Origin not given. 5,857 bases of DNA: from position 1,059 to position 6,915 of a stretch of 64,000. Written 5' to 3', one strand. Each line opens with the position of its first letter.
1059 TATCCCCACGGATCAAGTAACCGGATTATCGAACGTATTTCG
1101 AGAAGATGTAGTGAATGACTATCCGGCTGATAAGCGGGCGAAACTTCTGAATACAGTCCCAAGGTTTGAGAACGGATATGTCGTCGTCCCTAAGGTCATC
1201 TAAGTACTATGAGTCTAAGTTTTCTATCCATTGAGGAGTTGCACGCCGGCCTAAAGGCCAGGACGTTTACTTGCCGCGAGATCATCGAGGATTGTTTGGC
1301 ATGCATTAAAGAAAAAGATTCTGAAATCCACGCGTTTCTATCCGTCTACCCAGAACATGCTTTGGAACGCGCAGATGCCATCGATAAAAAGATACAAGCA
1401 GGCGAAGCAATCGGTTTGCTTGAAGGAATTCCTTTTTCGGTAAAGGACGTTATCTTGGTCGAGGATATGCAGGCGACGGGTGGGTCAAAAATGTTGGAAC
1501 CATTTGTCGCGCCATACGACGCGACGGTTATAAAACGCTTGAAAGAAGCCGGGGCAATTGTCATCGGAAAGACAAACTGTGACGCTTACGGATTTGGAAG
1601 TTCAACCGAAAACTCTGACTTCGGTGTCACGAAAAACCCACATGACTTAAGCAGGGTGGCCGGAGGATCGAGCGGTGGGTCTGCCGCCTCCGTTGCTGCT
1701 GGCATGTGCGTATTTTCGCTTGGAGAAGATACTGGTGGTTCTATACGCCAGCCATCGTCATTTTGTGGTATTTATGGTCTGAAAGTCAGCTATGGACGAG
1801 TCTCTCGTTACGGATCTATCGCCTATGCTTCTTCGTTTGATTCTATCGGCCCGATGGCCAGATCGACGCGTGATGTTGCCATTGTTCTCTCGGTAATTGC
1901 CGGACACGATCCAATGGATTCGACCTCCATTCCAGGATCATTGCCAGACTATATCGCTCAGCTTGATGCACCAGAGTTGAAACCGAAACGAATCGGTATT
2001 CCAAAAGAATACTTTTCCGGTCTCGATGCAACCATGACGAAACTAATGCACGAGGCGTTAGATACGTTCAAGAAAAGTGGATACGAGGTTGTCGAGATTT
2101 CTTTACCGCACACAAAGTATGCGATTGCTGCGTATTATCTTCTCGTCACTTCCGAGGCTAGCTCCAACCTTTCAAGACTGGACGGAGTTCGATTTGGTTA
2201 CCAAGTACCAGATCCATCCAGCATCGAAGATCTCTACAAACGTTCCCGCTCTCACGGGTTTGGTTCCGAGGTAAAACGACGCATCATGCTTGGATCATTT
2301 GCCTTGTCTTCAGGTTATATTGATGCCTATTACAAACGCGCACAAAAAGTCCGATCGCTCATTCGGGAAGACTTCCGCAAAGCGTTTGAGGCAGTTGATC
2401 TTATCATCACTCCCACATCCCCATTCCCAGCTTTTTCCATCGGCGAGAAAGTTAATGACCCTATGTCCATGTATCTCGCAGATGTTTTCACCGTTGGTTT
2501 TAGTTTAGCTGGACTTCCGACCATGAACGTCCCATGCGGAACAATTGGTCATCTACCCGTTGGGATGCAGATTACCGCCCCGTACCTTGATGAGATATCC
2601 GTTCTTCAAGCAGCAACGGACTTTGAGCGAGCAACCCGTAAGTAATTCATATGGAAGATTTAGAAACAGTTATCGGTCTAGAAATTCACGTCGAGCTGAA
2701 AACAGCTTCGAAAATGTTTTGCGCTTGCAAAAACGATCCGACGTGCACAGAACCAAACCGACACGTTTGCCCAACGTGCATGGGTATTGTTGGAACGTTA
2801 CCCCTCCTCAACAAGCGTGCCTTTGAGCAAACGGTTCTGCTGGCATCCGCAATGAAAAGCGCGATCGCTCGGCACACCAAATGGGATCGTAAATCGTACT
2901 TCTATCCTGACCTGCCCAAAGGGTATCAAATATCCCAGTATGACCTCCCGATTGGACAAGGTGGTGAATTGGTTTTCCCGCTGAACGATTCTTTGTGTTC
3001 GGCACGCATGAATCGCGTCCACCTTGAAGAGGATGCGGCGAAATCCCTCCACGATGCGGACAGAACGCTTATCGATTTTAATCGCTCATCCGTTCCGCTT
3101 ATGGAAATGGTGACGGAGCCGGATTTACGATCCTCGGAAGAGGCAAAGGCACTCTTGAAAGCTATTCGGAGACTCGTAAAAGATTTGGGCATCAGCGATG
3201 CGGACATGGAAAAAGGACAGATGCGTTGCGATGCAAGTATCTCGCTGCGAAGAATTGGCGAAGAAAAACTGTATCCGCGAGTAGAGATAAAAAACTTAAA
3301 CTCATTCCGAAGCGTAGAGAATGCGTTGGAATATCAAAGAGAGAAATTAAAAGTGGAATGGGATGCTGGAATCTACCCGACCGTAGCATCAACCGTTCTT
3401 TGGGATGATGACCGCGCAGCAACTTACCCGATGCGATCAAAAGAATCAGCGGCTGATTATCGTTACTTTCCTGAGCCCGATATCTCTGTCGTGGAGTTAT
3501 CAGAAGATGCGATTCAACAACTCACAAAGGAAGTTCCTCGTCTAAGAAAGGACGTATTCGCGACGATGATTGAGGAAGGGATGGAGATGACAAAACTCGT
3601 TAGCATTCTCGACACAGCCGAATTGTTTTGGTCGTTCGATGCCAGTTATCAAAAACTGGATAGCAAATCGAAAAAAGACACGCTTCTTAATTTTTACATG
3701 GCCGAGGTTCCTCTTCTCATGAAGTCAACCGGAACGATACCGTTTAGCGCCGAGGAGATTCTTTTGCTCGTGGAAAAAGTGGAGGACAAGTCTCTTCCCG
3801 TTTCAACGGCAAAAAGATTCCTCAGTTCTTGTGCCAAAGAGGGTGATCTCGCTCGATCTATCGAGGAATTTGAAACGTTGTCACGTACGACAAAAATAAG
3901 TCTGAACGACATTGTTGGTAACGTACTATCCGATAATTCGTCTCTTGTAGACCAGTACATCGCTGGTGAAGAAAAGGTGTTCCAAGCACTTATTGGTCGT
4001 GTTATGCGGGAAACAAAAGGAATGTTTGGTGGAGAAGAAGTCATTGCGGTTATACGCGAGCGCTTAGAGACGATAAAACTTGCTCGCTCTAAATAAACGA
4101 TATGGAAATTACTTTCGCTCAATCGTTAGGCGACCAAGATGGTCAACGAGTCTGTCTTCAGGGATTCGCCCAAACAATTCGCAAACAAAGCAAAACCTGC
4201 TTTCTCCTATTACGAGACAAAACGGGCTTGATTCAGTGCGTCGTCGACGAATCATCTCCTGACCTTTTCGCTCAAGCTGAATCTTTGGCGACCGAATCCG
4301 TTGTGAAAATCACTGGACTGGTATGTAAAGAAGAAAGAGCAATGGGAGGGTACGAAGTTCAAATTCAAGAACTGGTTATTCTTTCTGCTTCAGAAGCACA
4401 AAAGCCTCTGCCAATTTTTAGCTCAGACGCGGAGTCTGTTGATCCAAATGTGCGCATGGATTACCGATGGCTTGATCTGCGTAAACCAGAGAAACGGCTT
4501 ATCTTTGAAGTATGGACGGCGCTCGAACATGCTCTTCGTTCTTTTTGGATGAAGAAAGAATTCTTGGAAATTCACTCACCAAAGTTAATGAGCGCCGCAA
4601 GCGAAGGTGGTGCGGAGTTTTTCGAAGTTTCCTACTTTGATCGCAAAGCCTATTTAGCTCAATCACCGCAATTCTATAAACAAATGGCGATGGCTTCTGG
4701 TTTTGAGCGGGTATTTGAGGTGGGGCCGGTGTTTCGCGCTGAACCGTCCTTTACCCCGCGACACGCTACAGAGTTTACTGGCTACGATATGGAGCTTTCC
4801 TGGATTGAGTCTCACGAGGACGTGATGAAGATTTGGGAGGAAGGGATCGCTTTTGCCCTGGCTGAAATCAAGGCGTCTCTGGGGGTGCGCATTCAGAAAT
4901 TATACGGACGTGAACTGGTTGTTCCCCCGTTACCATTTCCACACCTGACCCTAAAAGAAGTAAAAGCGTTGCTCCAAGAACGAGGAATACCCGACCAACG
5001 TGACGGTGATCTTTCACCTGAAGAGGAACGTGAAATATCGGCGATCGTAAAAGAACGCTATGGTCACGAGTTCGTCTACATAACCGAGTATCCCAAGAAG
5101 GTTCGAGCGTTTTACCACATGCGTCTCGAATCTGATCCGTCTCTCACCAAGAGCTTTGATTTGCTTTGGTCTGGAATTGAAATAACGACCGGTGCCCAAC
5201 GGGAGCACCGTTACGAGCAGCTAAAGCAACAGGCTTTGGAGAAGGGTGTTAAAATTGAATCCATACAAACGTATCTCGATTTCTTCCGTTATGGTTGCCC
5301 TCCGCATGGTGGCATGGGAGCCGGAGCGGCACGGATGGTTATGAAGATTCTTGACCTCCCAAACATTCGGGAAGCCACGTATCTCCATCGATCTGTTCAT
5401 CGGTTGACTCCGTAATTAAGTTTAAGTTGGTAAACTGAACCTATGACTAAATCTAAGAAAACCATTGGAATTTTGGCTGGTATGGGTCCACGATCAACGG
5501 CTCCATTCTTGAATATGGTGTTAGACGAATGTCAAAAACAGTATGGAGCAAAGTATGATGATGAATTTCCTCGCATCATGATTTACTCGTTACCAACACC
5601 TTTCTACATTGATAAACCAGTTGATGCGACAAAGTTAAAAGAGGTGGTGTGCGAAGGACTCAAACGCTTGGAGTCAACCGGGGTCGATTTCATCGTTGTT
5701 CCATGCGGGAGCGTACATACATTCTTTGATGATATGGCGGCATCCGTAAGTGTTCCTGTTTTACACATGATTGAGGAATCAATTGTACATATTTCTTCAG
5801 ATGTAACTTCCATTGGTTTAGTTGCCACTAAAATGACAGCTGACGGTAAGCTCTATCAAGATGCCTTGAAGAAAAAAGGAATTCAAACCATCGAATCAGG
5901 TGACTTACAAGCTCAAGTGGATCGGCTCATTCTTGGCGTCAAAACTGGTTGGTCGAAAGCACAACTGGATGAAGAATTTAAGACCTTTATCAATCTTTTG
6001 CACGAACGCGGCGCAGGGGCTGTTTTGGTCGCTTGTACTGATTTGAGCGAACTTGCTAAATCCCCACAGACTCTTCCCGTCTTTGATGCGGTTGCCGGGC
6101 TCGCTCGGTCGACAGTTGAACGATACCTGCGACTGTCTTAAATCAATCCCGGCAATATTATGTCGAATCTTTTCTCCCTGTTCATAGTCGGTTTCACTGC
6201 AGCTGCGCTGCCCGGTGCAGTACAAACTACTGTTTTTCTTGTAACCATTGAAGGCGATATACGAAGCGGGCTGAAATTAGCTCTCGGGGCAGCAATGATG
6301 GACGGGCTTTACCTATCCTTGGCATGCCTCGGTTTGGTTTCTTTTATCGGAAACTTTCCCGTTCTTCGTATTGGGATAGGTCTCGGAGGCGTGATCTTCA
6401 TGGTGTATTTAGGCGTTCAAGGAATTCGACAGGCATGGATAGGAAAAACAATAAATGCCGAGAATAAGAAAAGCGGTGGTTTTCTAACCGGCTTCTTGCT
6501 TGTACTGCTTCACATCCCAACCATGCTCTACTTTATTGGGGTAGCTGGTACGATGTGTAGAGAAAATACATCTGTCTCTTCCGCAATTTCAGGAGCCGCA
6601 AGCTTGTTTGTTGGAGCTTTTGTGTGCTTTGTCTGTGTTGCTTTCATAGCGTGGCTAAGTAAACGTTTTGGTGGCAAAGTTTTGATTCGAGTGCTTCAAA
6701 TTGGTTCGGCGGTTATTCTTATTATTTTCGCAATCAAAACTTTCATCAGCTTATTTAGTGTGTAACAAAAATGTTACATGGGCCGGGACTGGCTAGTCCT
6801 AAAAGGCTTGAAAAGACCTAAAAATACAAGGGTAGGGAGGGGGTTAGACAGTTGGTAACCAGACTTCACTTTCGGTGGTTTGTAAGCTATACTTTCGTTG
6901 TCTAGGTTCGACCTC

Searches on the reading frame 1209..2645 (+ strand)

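Call 8: search_protein_families(library=pfam, proteins=[window:1209-2645:+], max_evalue=0.001)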
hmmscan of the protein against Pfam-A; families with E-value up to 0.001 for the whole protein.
window:1209-2645:+ (478 aa): 1 family
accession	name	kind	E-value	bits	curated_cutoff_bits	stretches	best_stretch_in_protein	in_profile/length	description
PF01425.27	Amidase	-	5.4e-145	484.3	27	1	24-466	1-445/445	Amidase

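Call 9: search_protein_families(library=phrogs, proteins=[window:1209-2645:+], max_evalue=0.001)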
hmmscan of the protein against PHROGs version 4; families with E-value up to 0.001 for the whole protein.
window:1209-2645:+ (478 aa): 1 family
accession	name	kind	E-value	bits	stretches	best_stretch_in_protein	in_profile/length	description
phrog_29364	-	unknown function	3.9e-77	261.6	1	4-469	2-473/495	-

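Call 57: search_protein_families(library=padloc, proteins=[L094:2344-3486:-, L094:605-2341:-, L094:2-595:+], max_evalue=0.001)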
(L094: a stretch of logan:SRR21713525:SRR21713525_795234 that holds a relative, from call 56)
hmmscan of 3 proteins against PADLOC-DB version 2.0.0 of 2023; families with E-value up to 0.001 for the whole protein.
L094:2344-3486:- (380 aa): 1 family
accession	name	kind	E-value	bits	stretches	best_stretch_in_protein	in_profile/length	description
PDLC02187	DUF4297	-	1.6e-33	114.3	1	13-331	9-353/404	-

L094:605-2341:- (578 aa): 17 families
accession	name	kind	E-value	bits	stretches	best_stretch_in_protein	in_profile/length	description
PDLC02188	HerA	-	5.3e-249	825.9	1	3-577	4-577/578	-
PDLC04105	HerA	-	4.3e-133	442.9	1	4-577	9-570/576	-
PDLC04098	HerA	-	1.2e-77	260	2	241-577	353-684/686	-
PDLC04104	HerA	-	3.8e-76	254.3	2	327-564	122-358/379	-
PDLC04102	HerA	-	1.4e-75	253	2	342-562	415-639/654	-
PDLC04106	HerA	-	9.4e-72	240.5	2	342-577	425-663/667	-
PDLC04103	HerA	-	2.2e-52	176.2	1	105-562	124-576/579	-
PDLC02185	HerA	-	9.7e-46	154.7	2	381-562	404-581/585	-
PDLC04097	HerA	-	7.3e-45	151.7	2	344-562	392-613/618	-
PDLC04100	HerA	-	1.5e-42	144.1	2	326-563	334-575/580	-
PDLC04101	HerA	-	4.1e-39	132.5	1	120-401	139-396/400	-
PDLC04107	HerA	-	4.7e-23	79.7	1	118-253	138-281/306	-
PDLC04140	mad8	-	4.3e-22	77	1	141-532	19-289/314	mads_8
PDLC04099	HerA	-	1.6e-16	58.3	1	115-200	135-212/214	-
PDLC01055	HerA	-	7.5e-12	42.8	2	430-499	418-483/532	Type III coevolved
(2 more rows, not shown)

L094:2-595:+ (197 aa): 0 families

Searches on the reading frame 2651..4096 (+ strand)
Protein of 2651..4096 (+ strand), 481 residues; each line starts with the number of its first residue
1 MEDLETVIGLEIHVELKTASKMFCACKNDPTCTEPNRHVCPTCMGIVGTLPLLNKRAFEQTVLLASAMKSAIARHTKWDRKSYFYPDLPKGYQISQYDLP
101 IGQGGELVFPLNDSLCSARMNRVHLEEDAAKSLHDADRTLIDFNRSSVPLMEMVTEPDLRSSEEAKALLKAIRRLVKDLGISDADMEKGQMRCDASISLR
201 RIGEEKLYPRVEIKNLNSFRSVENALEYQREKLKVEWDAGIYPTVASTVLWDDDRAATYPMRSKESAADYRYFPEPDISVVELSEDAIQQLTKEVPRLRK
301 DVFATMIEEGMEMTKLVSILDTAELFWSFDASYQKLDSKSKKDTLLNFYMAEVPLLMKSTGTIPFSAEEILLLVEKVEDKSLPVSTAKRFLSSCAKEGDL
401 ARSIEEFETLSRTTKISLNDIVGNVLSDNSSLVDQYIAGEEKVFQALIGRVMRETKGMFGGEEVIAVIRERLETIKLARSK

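Call 8: search_protein_families(library=pfam, proteins=[window:2651-4096:+], max_evalue=0.001)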
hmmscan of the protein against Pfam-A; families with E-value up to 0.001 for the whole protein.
window:2651-4096:+ (481 aa): 2 families
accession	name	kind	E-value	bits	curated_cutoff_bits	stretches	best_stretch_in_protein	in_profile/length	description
PF02934.20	GatB_N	-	2.1e-101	339.2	23.4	1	6-288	1-276/277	GatB/GatE catalytic domain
PF02637.23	GatB_Yqey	-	4.5e-14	53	27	1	337-472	12-148/148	GatB domain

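Call 9: search_protein_families(library=phrogs, proteins=[window:2651-4096:+], max_evalue=0.001)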
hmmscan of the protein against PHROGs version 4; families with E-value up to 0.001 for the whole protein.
window:2651-4096:+ (481 aa): 0 families

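Call 55: list_cluster_members(proteins=[window:2651-4096:+, window:1209-2645:+, window:4102-5415:+, window:19297-19980:-, window:11252-13267:+, window:13270-15003:+, window:15028-15834:+, window:9071-10345:-, P0002])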
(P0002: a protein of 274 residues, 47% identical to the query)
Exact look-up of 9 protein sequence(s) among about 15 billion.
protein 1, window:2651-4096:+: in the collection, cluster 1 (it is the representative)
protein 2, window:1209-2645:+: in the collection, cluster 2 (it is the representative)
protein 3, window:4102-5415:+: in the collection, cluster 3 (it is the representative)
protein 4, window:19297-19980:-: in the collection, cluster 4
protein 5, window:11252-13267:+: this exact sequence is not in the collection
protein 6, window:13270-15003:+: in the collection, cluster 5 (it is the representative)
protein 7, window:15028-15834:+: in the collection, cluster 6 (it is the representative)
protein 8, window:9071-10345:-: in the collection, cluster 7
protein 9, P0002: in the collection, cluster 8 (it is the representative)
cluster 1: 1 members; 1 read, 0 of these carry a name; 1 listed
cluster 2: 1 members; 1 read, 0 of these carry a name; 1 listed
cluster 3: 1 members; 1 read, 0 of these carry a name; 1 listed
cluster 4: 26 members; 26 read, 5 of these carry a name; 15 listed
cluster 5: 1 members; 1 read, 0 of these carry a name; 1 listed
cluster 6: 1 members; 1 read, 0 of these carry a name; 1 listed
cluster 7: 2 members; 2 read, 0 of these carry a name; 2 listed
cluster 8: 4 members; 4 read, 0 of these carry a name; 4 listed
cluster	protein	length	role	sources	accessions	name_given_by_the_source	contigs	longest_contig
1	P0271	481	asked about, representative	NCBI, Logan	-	-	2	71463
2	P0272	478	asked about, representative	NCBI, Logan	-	-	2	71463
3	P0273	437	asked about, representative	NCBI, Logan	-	-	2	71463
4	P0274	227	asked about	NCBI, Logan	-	-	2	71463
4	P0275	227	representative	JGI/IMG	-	cell division transport system ATP-binding protein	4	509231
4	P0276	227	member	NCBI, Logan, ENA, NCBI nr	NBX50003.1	cell division ATP-binding protein FtsE [bacterium]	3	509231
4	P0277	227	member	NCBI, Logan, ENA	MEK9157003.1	MAG: cell division ATP-binding protein FtsE [Patescibacteria group bacterium]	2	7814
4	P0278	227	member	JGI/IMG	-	cell division transport system ATP-binding protein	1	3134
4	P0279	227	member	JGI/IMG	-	cell division transport system ATP-binding protein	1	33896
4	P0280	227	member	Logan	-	-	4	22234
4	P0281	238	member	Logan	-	-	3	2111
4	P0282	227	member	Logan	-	-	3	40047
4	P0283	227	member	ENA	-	-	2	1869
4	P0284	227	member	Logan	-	-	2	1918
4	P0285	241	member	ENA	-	-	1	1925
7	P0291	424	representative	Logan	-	-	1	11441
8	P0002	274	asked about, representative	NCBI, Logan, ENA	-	-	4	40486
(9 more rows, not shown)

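Call 56: find_encoding_contigs(protein=P0291, flank=10000, max_places=3)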
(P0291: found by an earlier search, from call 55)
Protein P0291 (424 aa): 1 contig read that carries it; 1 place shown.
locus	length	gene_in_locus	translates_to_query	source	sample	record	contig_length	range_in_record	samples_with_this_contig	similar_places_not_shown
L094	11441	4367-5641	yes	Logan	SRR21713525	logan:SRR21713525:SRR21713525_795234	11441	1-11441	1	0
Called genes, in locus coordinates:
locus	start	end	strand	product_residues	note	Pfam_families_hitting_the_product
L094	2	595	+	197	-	?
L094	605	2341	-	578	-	PF01580:FtsK_SpoIIIE (faint), PF01935:DUF87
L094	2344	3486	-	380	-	-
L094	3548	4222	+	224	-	-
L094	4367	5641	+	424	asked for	PF02195:ParB_N, PF01555:N6_N4_Mtase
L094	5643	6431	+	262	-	PF01555:N6_N4_Mtase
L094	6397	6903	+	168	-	PF13022:HTH_Tnp_1_2 (weak), PF20901:Sf6_terminase (weak)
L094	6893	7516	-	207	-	-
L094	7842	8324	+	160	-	PF04073:tRNA_edit (weak)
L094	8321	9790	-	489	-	PF11074:DUF2779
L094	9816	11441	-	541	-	?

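Call 57: search_protein_families(library=padloc, proteins=[L094:2344-3486:-, L094:605-2341:-, L094:2-595:+], max_evalue=0.001)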
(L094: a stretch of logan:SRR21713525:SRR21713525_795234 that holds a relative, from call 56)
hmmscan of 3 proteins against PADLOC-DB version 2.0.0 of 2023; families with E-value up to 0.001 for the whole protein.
L094:2344-3486:- (380 aa): 1 family
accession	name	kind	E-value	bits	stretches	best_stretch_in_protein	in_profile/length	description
PDLC02187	DUF4297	-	1.6e-33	114.3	1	13-331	9-353/404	-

L094:605-2341:- (578 aa): 17 families
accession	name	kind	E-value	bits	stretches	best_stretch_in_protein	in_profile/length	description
PDLC02188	HerA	-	5.3e-249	825.9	1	3-577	4-577/578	-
PDLC04105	HerA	-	4.3e-133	442.9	1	4-577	9-570/576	-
PDLC04098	HerA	-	1.2e-77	260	2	241-577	353-684/686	-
PDLC04104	HerA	-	3.8e-76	254.3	2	327-564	122-358/379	-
PDLC04102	HerA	-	1.4e-75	253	2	342-562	415-639/654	-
PDLC04106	HerA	-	9.4e-72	240.5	2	342-577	425-663/667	-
PDLC04103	HerA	-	2.2e-52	176.2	1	105-562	124-576/579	-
PDLC02185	HerA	-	9.7e-46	154.7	2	381-562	404-581/585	-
PDLC04097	HerA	-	7.3e-45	151.7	2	344-562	392-613/618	-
PDLC04100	HerA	-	1.5e-42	144.1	2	326-563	334-575/580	-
PDLC04101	HerA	-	4.1e-39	132.5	1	120-401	139-396/400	-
PDLC04107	HerA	-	4.7e-23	79.7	1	118-253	138-281/306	-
PDLC04140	mad8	-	4.3e-22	77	1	141-532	19-289/314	mads_8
PDLC04099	HerA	-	1.6e-16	58.3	1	115-200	135-212/214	-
PDLC01055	HerA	-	7.5e-12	42.8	2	430-499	418-483/532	Type III coevolved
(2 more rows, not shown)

L094:2-595:+ (197 aa): 0 families

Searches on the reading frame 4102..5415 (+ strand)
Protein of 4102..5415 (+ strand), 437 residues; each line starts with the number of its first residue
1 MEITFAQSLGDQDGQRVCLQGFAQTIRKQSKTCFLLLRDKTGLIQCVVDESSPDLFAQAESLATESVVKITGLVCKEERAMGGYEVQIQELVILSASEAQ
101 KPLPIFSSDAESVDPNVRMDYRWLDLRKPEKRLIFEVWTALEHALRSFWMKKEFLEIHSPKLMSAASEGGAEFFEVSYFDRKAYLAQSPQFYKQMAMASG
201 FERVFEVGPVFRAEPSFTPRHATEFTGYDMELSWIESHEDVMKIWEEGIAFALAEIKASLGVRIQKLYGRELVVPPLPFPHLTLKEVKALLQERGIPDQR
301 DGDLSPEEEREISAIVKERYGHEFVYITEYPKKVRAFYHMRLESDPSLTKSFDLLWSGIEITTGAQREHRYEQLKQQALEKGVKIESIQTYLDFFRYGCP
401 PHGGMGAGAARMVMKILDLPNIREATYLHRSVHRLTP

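Call 8: search_protein_families(library=pfam, proteins=[window:4102-5415:+], max_evalue=0.001)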
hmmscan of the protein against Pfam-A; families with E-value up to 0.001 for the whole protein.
window:4102-5415:+ (437 aa): 2 families
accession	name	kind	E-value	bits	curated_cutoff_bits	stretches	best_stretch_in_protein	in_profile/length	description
PF00152.25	tRNA-synt_2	-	3e-73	247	25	1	115-427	2-303/308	tRNA synthetases class II (D, K and N)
PF01336.31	tRNA_anti-codon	-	2.2e-12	47.2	27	1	17-94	1-75/75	OB-fold nucleic acid binding domain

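Call 9: search_protein_families(library=phrogs, proteins=[window:4102-5415:+], max_evalue=0.001)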
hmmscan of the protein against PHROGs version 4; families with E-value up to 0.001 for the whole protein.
window:4102-5415:+ (437 aa): 2 families
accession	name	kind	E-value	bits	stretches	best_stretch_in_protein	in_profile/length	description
phrog_19509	-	unknown function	7e-53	180.9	2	14-250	15-257/588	-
phrog_29758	-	unknown function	8.7e-07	29.4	0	144-233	16-110/267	-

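Call 57: search_protein_families(library=padloc, proteins=[L094:2344-3486:-, L094:605-2341:-, L094:2-595:+], max_evalue=0.001)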
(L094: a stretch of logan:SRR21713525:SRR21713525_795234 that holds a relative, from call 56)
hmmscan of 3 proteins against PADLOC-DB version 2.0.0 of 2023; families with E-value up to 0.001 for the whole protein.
L094:2344-3486:- (380 aa): 1 family
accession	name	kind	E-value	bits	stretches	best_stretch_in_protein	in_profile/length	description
PDLC02187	DUF4297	-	1.6e-33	114.3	1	13-331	9-353/404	-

L094:605-2341:- (578 aa): 17 families
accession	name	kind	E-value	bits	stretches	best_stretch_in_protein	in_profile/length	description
PDLC02188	HerA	-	5.3e-249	825.9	1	3-577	4-577/578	-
PDLC04105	HerA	-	4.3e-133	442.9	1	4-577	9-570/576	-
PDLC04098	HerA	-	1.2e-77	260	2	241-577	353-684/686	-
PDLC04104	HerA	-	3.8e-76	254.3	2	327-564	122-358/379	-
PDLC04102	HerA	-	1.4e-75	253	2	342-562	415-639/654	-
PDLC04106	HerA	-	9.4e-72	240.5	2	342-577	425-663/667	-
PDLC04103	HerA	-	2.2e-52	176.2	1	105-562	124-576/579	-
PDLC02185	HerA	-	9.7e-46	154.7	2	381-562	404-581/585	-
PDLC04097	HerA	-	7.3e-45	151.7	2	344-562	392-613/618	-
PDLC04100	HerA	-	1.5e-42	144.1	2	326-563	334-575/580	-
PDLC04101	HerA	-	4.1e-39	132.5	1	120-401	139-396/400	-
PDLC04107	HerA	-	4.7e-23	79.7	1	118-253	138-281/306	-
PDLC04140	mad8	-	4.3e-22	77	1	141-532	19-289/314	mads_8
PDLC04099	HerA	-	1.6e-16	58.3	1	115-200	135-212/214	-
PDLC01055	HerA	-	7.5e-12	42.8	2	430-499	418-483/532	Type III coevolved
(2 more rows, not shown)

L094:2-595:+ (197 aa): 0 families

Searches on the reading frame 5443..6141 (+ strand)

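Call 8: search_protein_families(library=pfam, proteins=[window:5443-6141:+], max_evalue=0.001)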
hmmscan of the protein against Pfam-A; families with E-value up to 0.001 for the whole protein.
window:5443-6141:+ (232 aa): 1 family
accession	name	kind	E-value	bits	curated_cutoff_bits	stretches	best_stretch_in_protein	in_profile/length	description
PF01177.27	Asp_Glu_race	-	5e-31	108.6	31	1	11-222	1-209/211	Asp/Glu/Hydantoin racemase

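Call 9: search_protein_families(library=phrogs, proteins=[window:5443-6141:+], max_evalue=0.001)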
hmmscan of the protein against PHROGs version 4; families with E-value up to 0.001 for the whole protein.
window:5443-6141:+ (232 aa): 1 family
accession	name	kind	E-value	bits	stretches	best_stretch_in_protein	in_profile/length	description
phrog_34473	-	unknown function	3.7e-25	89.9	1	6-211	3-213/242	-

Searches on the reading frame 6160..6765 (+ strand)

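Call 8: search_protein_families(library=pfam, proteins=[window:6160-6765:+], max_evalue=0.001)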
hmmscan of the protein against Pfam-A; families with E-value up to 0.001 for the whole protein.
window:6160-6765:+ (201 aa): 1 family
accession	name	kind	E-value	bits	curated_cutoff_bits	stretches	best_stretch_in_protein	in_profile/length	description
PF01810.24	LysE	-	3.4e-21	76.1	25.6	1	14-195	3-190/193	LysE type translocator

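Call 9: search_protein_families(library=phrogs, proteins=[window:6160-6765:+], max_evalue=0.001)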
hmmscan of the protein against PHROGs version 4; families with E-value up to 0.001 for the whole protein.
window:6160-6765:+ (201 aa): 0 families
